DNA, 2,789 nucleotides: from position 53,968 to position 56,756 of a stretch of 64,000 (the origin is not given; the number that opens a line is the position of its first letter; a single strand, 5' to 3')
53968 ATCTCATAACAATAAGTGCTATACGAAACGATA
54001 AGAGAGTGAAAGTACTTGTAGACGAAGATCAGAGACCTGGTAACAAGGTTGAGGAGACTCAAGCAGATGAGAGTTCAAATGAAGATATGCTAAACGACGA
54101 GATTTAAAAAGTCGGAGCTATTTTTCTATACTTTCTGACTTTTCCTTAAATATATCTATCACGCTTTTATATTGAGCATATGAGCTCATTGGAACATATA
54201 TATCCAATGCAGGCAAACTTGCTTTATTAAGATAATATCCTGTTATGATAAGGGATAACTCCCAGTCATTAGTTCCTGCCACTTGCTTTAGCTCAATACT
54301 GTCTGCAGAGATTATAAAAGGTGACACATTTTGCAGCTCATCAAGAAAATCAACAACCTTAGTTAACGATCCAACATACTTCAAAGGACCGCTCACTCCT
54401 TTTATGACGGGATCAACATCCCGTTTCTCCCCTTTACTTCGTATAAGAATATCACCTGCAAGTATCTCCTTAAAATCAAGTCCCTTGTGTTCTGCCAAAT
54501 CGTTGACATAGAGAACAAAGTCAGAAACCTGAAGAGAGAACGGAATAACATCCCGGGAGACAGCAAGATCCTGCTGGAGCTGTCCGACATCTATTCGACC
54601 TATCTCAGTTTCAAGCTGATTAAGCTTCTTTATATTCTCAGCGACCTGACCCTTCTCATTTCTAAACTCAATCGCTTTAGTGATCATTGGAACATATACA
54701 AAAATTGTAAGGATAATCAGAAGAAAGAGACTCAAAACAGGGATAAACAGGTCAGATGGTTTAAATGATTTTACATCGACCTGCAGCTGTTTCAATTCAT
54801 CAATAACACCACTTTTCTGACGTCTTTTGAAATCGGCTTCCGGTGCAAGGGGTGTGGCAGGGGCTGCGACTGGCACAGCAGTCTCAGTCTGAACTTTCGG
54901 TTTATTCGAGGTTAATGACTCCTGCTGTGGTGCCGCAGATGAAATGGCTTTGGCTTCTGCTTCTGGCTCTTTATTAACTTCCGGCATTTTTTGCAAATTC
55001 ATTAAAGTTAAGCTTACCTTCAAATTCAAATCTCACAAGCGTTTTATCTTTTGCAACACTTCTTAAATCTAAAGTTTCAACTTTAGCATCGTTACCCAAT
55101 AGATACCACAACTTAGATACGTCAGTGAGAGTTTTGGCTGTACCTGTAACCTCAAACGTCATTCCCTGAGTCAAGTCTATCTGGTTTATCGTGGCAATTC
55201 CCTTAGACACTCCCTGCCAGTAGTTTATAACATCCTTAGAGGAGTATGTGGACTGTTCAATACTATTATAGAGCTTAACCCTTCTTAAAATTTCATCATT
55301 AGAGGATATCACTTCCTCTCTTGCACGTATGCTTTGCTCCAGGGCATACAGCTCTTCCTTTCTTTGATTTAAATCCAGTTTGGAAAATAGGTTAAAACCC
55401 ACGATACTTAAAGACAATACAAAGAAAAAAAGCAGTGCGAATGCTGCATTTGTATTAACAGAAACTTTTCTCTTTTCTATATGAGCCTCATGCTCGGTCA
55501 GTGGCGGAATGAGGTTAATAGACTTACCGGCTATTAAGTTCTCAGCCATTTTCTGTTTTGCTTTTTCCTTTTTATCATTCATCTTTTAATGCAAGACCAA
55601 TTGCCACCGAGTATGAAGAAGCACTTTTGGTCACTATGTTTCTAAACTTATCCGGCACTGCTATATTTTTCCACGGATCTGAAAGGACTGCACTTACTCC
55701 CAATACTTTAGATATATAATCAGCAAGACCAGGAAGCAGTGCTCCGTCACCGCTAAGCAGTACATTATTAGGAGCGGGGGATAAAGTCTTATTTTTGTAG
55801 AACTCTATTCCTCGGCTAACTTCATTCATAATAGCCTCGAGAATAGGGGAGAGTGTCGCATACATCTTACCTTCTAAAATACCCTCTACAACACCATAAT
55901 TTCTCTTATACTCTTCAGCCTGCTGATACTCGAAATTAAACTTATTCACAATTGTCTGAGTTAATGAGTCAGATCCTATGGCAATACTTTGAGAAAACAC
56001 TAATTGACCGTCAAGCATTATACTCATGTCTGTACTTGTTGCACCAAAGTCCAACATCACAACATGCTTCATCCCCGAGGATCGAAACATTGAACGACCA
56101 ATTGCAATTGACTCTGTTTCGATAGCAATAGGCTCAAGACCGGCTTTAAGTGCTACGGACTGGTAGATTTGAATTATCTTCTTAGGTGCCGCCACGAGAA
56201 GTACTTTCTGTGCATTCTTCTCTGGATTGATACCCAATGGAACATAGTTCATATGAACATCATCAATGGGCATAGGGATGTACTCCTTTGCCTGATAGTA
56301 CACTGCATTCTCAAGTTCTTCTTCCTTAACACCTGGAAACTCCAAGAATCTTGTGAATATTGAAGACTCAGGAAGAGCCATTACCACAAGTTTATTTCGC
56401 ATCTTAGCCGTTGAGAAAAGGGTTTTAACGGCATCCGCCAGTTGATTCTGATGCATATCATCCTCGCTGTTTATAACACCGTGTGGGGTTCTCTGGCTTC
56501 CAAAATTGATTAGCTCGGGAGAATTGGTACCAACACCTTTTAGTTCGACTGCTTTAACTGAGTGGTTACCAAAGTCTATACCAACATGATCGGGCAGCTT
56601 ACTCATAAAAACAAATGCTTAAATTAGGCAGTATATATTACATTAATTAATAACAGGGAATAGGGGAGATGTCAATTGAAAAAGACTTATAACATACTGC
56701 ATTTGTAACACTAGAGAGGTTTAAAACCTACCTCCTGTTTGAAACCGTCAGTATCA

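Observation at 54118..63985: Type IV pilus-like locus with embedded CheY receiver and three large uncharacterised envelope proteins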

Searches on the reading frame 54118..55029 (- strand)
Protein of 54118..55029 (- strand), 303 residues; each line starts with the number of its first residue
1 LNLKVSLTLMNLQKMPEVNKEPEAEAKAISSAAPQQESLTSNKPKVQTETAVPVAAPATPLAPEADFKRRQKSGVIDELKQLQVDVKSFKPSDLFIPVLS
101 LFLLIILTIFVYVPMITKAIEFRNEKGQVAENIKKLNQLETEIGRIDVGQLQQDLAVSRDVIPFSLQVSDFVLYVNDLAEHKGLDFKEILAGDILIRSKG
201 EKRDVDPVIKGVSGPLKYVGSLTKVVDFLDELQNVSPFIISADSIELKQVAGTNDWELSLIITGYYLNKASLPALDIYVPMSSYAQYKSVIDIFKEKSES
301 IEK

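Call 3: search_protein_families(library=pfam, proteins=[window:54118-55029:-], max_evalue=0.1)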
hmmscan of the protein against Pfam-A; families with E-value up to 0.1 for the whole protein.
window:54118-55029:- (303 aa): 0 families

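Call 4: search_protein_families(library=ncbifam, proteins=[window:54118-55029:-], max_evalue=0.1)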
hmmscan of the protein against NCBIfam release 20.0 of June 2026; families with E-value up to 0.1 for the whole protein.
window:54118-55029:- (303 aa): 1 family
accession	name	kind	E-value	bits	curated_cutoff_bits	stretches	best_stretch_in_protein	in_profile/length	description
TIGR04561.1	membra_charge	hypoth_equivalog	0.057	13.6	30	0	105-147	27-68/82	TIGR04561 family membrane protein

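Call 50: search_solved_structures(query=A8, max_evalue=10)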
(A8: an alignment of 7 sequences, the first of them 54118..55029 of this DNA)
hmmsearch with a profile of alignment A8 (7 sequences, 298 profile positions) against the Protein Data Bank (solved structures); distinct sequences matched with E-value up to 10: 0.

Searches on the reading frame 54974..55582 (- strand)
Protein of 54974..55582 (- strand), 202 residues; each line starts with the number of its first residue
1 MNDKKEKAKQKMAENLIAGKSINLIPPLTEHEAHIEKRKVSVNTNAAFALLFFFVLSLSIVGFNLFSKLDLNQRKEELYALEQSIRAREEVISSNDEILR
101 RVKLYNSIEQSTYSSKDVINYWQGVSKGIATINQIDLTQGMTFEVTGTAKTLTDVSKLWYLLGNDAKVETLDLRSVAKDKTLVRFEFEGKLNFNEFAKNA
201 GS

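Call 3: search_protein_families(library=pfam, proteins=[window:54974-55582:-], max_evalue=0.1)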
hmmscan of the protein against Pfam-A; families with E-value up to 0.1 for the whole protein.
window:54974-55582:- (202 aa): 0 families

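Call 4: search_protein_families(library=ncbifam, proteins=[window:54974-55582:-], max_evalue=0.1)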
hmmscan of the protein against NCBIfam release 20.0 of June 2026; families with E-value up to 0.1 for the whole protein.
window:54974-55582:- (202 aa): 0 families

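Call 49: search_solved_structures(query=A7, max_evalue=10)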
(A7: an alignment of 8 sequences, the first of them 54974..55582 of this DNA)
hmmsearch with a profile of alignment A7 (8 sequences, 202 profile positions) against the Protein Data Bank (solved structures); distinct sequences matched with E-value up to 10: 7.
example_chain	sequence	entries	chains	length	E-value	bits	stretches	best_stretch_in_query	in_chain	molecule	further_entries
8qkh_N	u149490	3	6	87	0.44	13.4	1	83-143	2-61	Putative non-cytoplasmic protein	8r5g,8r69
9ubw_C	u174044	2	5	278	0.58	13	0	42-67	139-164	Cation channel sperm-associated protein 3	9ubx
6g72_a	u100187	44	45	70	1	12.1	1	140-177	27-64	NADH dehydrogenase [ubiquinone] 1 alpha subcomplex subunit 1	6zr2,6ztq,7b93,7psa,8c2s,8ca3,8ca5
7ak5_a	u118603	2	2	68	1.2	12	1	140-177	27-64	NADH dehydrogenase [ubiquinone] 1 alpha subcomplex subunit 1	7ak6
6g2j_a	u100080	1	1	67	1.2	11.9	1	140-177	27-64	NADH dehydrogenase [ubiquinone] 1 alpha subcomplex subunit 1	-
7eeb_C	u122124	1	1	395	1.3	11.8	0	35-136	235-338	Cation channel sperm-associated protein 3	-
5lnk_z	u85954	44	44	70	1.4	11.7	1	140-177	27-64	Mitochondrial complex I, MWFE subunit | NADH dehydrogenase [ubiquinone] 1 alpha subcomplex subunit 1 | NDUFA1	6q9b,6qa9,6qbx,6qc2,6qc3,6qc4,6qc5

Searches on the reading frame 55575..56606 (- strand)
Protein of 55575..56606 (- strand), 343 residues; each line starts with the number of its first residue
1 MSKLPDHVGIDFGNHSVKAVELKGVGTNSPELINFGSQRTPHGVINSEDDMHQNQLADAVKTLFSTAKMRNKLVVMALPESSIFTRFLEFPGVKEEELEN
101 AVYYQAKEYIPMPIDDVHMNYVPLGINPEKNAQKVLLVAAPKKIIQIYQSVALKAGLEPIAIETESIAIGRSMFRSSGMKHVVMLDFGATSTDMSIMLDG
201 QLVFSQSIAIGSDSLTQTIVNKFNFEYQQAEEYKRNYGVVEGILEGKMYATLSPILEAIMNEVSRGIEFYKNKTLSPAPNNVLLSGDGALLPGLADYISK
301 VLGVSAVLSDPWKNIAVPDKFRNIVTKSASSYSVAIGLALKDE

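Call 3: search_protein_families(library=pfam, proteins=[window:55575-56606:-], max_evalue=0.1)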
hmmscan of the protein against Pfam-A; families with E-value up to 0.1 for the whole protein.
window:55575-56606:- (343 aa): 8 families
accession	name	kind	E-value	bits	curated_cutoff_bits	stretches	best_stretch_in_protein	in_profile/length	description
PF11104.14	PilM_2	-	7.8e-55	186.6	27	1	9-341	1-338/340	Type IV pilus assembly protein PilM;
PF14450.12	FtsA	-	1.3e-15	58.3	31.8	1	183-336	1-126/127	Cell division protein FtsA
PF06723.19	MreB_Mbl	-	1.9e-08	34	27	1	133-227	93-192/327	MreB/Mbl protein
PF02541.22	Ppx-GppA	-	0.0028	17.6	27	1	165-235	96-167/285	Ppx/GppA phosphatase family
PF05134.19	T2SSL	-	0.021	14.7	25.5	1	57-176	32-145/231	Type II secretion system (T2SS), protein L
PF01968.24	Hydantoinase_A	-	0.021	14.5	22.9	1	174-205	73-104/291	Hydantoinase/oxoprolinase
PF08841.16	DDR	-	0.061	12.8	24.6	1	178-236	131-190/328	Diol dehydratase reactivase ATPase-like domain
PF25216.1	Volactin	-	0.076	12.9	35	0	186-300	172-289/321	Volactin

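Call 4: search_protein_families(library=ncbifam, proteins=[window:55575-56606:-], max_evalue=0.1)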
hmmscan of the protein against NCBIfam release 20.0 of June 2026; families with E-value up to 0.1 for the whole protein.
window:55575-56606:- (343 aa): 12 families
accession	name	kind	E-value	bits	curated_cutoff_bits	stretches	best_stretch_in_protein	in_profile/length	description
TIGR01175.1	pilM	subfamily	5.2e-60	203.3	133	1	8-341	6-346/348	type IV pilus assembly protein PilM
NF045709.1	Amuc_1101_fam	equivalog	8e-34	117.4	650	1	48-341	46-348/608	Amuc_1101 family PilM-like pilus complex protein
TIGR01174.1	ftsA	equivalog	1e-15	57.7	175.85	1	114-241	129-257/371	cell division protein FtsA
NF011660.0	PRK15080.1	equivalog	8.7e-10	38.3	182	1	145-307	110-256/277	ethanolamine utilization protein EutJ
TIGR02529.1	EutJ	subfamily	5e-09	36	152.1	1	146-305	78-221/239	ethanolamine utilization protein EutJ family protein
TIGR00904.1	mreB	subfamily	2e-07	30.4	365.75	1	149-227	118-197/334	MreB/Mrl family cell shape determining protein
NF010539.0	PRK13927.1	subfamily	5.3e-06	25.6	293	1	153-227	123-198/339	rod shape-determining protein MreB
NF010540.1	PRK13929.1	exception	1.8e-05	24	515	1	162-224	131-194/334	rod-share determining protein MreBH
NF007009.0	PRK09472.1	equivalog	0.012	14.7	409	1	182-242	206-266/420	cell division protein FtsA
NF042960.1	AcphenoCarb_ApcA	equivalog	0.029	12.6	1250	1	171-206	259-294/658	acetophenone carboxylase subunit alpha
TIGR01709.2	typeII_sec_gspL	equivalog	0.055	12.5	65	1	69-119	49-97/392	type II secretion system protein GspL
TIGR03706.1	exo_poly_only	exception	0.074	12.3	307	0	166-230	111-175/300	exopolyphosphatase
